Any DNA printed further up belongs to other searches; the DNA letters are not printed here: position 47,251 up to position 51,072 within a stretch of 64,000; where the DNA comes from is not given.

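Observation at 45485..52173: Second copy of the beta-helix / giant glycoprotein module, 26 kb downstream of the first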

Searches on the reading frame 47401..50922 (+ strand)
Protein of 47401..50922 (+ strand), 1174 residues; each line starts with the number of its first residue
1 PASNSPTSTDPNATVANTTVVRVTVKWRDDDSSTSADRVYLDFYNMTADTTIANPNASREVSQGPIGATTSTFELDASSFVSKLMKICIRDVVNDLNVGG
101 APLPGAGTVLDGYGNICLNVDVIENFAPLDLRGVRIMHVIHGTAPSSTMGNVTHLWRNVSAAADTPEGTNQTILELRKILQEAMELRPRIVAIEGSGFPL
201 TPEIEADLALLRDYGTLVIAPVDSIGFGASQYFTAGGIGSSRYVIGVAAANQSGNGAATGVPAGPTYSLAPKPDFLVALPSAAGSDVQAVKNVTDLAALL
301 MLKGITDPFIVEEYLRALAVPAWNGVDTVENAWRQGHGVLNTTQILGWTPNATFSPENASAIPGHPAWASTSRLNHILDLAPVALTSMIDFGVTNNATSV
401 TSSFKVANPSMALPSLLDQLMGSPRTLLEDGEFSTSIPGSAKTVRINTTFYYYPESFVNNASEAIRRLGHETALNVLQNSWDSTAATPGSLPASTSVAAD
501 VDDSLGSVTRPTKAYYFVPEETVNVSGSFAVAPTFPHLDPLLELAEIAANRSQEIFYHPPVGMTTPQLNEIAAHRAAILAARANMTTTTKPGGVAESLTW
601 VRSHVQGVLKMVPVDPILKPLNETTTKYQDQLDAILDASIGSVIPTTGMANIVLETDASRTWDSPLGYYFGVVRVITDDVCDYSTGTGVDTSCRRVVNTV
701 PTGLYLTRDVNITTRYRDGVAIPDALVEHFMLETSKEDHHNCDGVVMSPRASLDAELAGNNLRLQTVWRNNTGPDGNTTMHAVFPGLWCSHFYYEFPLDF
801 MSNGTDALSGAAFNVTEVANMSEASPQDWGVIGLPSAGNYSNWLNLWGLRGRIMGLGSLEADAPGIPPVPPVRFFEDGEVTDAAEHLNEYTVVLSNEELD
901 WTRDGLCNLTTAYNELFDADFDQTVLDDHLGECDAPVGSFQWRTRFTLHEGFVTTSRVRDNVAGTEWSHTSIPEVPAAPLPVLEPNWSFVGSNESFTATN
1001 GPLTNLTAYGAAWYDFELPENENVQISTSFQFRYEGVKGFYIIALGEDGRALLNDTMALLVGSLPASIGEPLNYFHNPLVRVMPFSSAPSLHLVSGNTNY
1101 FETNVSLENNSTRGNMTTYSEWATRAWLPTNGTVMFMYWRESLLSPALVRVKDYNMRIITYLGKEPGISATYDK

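Call 17: find_related_loci(query=A1, collection=genome_contigs, flank=10000)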
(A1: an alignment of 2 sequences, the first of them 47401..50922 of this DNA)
Query A1 (1174 aa) in genome_contigs; peptide patterns used: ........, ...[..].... (x = any residue, [..] = any of these).
80 stretches matched a pattern, but none encodes a relative of the query by tblastn (E <= 1e-3).
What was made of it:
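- Tried and rejected: The GTDB genome scan with the G alignment found nothing (call 17).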

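Call 22: search_solved_structures(query=A1, max_evalue=1, show_alignments=2)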
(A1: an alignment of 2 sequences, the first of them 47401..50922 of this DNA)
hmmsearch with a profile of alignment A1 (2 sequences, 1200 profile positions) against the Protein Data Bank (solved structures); distinct sequences matched with E-value up to 1: 1.
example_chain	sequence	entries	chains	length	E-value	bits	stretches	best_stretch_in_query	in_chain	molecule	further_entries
9v0l_A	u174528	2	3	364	0.19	12.3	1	571-642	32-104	tetrahydrobiopterin glucosyltransferases | tetrahydrobiopterin glucosyltransferase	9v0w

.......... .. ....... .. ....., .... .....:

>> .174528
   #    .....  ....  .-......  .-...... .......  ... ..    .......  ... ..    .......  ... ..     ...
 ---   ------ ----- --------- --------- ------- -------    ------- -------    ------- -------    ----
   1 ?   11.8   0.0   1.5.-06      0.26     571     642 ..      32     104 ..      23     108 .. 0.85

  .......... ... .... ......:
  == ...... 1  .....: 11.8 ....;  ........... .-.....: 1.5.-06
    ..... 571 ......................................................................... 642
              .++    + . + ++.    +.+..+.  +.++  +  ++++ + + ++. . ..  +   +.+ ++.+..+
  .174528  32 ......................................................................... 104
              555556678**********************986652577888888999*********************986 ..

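Call 33: search_protein_representatives(alignment_id=A1)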
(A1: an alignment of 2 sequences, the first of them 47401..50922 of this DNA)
Query: 2 sequences, 1200 profile positions. Proteins with E-value up to 0.001 (for the whole library): 9; up to 1e-10: 5; up to 1e-30: 2. The best 9 are listed.
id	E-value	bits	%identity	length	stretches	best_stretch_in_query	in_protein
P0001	0.0e+00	2459.4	-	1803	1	1-1200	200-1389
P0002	8.1e-196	669.4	-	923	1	1-710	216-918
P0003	2.2e-15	71.7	-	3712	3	180-354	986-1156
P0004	1.2e-12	62.7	-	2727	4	512-735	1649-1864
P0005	1.4e-11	59.2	-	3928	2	169-347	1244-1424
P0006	1.5e-09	52.4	-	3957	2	190-350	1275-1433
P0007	7.1e-06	40.2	-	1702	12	997-1078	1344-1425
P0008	1.3e-05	39.3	-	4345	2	212-377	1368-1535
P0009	3.1e-04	34.8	-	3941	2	234-353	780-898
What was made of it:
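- Tried and rejected: The exhaustive HMMER search did find relatives (call 33).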

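Call 36: search_protein_families(library=pfam, proteins=[P0003, P0004, P0007], max_evalue=0.001)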
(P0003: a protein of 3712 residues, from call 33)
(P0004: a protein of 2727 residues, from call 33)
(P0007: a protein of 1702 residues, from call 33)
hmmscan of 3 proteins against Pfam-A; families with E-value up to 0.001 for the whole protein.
P0003 (3712 aa): 2 families
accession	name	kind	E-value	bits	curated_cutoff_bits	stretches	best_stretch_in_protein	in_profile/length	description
PF13229.12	Beta_helix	-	5e-13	49.4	25.9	1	99-266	6-158/158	Right handed beta helix region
PF05048.19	NosD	-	1.2e-05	25.3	23.6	1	103-268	26-172/212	Periplasmic copper-binding protein (NosD)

P0004 (2727 aa): 2 families
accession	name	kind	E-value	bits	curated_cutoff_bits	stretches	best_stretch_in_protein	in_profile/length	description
PF18911.6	PKD_4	-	1.9e-25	89.2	27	2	430-510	1-79/85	PKD domain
PF00801.26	PKD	-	3e-22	78.8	23.5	2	446-514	13-80/80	PKD domain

P0007 (1702 aa): 8 families
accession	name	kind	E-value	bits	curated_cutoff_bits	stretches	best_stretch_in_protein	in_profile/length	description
PF24514.1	SpaA_4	-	7.2e-155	506.4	27.3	15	355-451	1-107/107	Prealbumin-like fold domain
PF17802.7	SpaA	-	1.4e-22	80.1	23.1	0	253-309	11-62/91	Prealbumin-like fold domain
PF06280.18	fn3_5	-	1.5e-18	67.9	27.6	0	530-559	57-86/112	Fn3-like domain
PF11133.13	Phage_head_fibr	-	1.8e-14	54.3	24.6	0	1493-1534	23-64/277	Head fiber protein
PF20674.3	SpaA_3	-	5.7e-12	46.2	24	0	158-243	36-121/121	Prealbumin-like fold domain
PF07495.19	Y_Y_Y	-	2.5e-11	43.7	26.6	0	286-303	28-42/65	Y_Y_Y domain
PF17357.7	FIT1_2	-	9.7e-11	42.2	26.1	0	529-567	46-83/86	Facilitor Of iron transport 1 and 2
PF14344.12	DUF4397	-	0.00019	22.4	30.6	0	1544-1585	50-95/119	Domain of unknown function (DUF4397)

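Call 46: find_encoding_contigs(protein=P0002, flank=10000, max_places=3)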
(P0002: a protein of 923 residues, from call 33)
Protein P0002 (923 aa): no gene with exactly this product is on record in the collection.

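Call 47: find_encoding_contigs(protein=P0009, flank=10000, max_places=3)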
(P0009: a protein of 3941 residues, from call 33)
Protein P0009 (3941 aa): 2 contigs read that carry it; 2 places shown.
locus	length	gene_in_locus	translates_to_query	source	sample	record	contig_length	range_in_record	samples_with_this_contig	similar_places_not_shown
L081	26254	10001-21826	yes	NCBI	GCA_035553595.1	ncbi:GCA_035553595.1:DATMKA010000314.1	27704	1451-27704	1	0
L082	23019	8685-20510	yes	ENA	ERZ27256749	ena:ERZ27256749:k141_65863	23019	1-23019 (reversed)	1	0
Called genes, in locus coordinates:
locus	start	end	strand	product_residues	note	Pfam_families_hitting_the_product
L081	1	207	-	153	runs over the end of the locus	PF25213:HVO_A0261_N (faint), PF12840:HTH_20, PF13545:HTH_Crp_2 (faint), PF01022:HTH_5 (faint), PF01047:MarR (faint), PF13412:HTH_24, PF12840:HTH_20, PF25212:HVO_A0114 (weak), +7 more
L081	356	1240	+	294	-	PF00582:Usp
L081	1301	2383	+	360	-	PF01594:AI-2E_transport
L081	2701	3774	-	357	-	-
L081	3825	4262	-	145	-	-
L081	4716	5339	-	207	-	PF02223:Thymidylate_kin, PF13238:AAA_18 (weak)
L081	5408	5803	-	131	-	-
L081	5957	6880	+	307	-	PF01259:SAICAR_synt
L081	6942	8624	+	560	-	PF13620:CarboxypepD_reg (weak), PF13091:PLDc_2, PF00614:PLDc (faint), PF13091:PLDc_2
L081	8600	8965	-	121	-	PF04134:DCC1-like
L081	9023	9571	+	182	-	PF01928:CYTH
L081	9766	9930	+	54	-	-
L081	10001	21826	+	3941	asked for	PF24681:Kelch_KLHDC2_KLHL20_DRC7 (faint), PF00082:Peptidase_S8, PF07705:CARDB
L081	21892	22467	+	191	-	PF00117:GATase, PF07722:Peptidase_C26 (weak)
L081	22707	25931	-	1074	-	PF24517:CBM96, PF00630:Filamin (faint), PF17957:Big_7 (faint)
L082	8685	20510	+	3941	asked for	PF24681:Kelch_KLHDC2_KLHL20_DRC7 (faint), PF00082:Peptidase_S8, PF07705:CARDB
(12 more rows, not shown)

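Call 48: find_encoding_contigs(protein=P0003, flank=10000, max_places=3)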
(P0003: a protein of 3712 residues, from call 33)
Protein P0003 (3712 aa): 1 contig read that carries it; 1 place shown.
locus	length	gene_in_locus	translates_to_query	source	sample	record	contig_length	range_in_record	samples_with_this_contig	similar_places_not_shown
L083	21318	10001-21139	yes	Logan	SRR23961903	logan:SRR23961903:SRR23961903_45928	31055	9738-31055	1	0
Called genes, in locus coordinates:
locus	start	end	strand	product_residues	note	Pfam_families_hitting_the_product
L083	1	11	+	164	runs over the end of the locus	-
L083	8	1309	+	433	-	PF00899:ThiF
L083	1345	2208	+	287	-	-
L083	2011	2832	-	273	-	-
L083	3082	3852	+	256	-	-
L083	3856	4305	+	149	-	-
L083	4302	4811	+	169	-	-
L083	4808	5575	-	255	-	PF09250:Prim-Pol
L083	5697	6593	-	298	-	PF08401:ArdcN, PF18818:MPTase-PolyVal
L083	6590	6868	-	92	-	-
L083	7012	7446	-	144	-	-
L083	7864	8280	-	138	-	PF12840:HTH_20 (weak), PF25212:HVO_A0114 (weak), PF13412:HTH_24, PF24266:HTH_HVO_0163_N (weak)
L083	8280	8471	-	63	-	-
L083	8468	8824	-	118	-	-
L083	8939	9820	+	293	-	-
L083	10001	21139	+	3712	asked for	PF05048:NosD (weak), PF13229:Beta_helix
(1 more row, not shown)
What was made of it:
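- The distant homolog P0003 lies next to Prim-Pol and ArdC-like genes (call 48).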

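Call 49: search_protein_families(library=pfam, proteins=[P0009, P0005], max_evalue=0.01)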
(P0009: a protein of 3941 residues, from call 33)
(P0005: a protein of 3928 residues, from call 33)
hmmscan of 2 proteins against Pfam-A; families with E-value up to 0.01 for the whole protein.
P0009 (3941 aa): 4 families
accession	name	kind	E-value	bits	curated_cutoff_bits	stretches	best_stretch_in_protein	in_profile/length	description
PF00082.27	Peptidase_S8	-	1.2e-52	179.5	21.8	1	3040-3314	1-288/288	Subtilase family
PF07705.17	CARDB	-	1.4e-09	38.5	22.7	1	3333-3407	5-78/101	CARDB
PF24681.1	Kelch_KLHDC2_KLHL20_DRC7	-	1.2e-06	28.5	50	1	1094-1215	4-125/221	KLHDC2/KLHL20/DRC7 Kelch-repeats domain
PF25523.1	Ig_RIMBP2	-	0.00042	20.7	27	0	3733-3759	2-28/105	RIMBP2-like, immunoglobulin-like domain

P0005 (3928 aa): 11 families
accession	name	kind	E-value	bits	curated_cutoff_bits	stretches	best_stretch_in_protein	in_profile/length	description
PF24681.1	Kelch_KLHDC2_KLHL20_DRC7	-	1.9e-20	73.6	50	1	830-947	99-221/221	KLHDC2/KLHL20/DRC7 Kelch-repeats domain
PF01344.31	Kelch_1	-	4.2e-17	61.8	20.1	2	834-871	1-38/46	Kelch motif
PF13229.12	Beta_helix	-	1.1e-14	54.8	25.9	1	5-156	2-144/158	Right handed beta helix region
PF13964.12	Kelch_6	-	2.5e-14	53.1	25.3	0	930-974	3-47/50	Kelch motif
PF13418.12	Kelch_4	-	2.2e-12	47.1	21.6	1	933-966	5-40/49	Galactose oxidase, central domain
PF05048.19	NosD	-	6.3e-12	45.8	23.6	2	2-154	15-154/212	Periplasmic copper-binding protein (NosD)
PF24981.1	Beta-prop_ATRN-LZTR1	-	2.5e-10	40.6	50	2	848-970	2-138/289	Attractin/LZTR1 beta-propeller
PF13415.12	Kelch_3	-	4e-09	36.9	22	0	892-937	1-47/48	Galactose oxidase, central domain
PF19077.6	Big_13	-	0.0015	19.4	27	0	3644-3682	57-94/102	Bacterial Ig-like domain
PF00082.27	Peptidase_S8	-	0.0017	18.2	21.8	1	1280-1364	128-209/288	Subtilase family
PF24996.1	NANM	-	0.0026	17.1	45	0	829-910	47-134/350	N-acetylneuraminate epimerase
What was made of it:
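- On Peptidase S8 (subtilases): There is only an 18-bit sub-threshold hit on homolog P0005 (call 49).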

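Call 50: search_protein_families(library=pfam, proteins=[P0006, P0008], max_evalue=0.01)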
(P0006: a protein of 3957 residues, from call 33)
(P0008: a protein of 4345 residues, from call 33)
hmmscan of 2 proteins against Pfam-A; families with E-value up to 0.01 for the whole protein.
P0006 (3957 aa): 11 families
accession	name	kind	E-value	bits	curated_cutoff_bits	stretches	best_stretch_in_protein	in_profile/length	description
PF24681.1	Kelch_KLHDC2_KLHL20_DRC7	-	4.2e-18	65.9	50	2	699-796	56-159/221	KLHDC2/KLHL20/DRC7 Kelch-repeats domain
PF13415.12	Kelch_3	-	6.9e-16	58.4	22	1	813-849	4-41/48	Galactose oxidase, central domain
PF13964.12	Kelch_6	-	2.3e-15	56.4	25.3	0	745-791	3-50/50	Kelch motif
PF01344.31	Kelch_1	-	2.6e-15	56.1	20.1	0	743-780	1-39/46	Kelch motif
PF13229.12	Beta_helix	-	5.3e-14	52.6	25.9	1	90-259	4-158/158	Right handed beta helix region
PF13418.12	Kelch_4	-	2.2e-13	50.4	21.6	0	813-845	15-48/49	Galactose oxidase, central domain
PF05048.19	NosD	-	1.2e-11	44.9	23.6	1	125-258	44-168/212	Periplasmic copper-binding protein (NosD)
PF24981.1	Beta-prop_ATRN-LZTR1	-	5.6e-07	29.5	50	1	708-890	2-194/289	Attractin/LZTR1 beta-propeller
PF07646.21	Kelch_2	-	2.2e-05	24.6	21.3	0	942-980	3-40/48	Kelch motif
PF25210.1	Kelch_FKB95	-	0.00092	19.4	70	0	738-836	28-118/268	FKB95, Kelch-repeats domain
PF12245.14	Big_3_2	-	0.0037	17.9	23.3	0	3635-3703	42-113/122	Bacterial Ig-like domain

P0008 (4345 aa): 9 families
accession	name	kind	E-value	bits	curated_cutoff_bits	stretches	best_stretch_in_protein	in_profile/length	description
PF24681.1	Kelch_KLHDC2_KLHL20_DRC7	-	8.6e-38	130.3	50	4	3542-3722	35-221/221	KLHDC2/KLHL20/DRC7 Kelch-repeats domain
PF13415.12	Kelch_3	-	8.6e-21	74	22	1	3664-3707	1-42/48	Galactose oxidase, central domain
PF13964.12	Kelch_6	-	2.1e-20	72.4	25.3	1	3663-3704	10-49/50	Kelch motif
PF24981.1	Beta-prop_ATRN-LZTR1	-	6.6e-17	62.1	50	2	3653-3824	38-225/289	Attractin/LZTR1 beta-propeller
PF13229.12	Beta_helix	-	3.7e-15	56.4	25.9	2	130-292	2-157/158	Right handed beta helix region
PF24996.1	NANM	-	2.8e-13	49.9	45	2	3557-3633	53-128/350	N-acetylneuraminate epimerase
PF01344.31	Kelch_1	-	4.4e-12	45.7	20.1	1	3654-3697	1-42/46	Kelch motif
PF13418.12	Kelch_4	-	3.6e-08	33.7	21.6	0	3657-3699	4-45/49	Galactose oxidase, central domain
PF05048.19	NosD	-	0.0013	18.7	23.6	1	127-270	37-169/212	Periplasmic copper-binding protein (NosD)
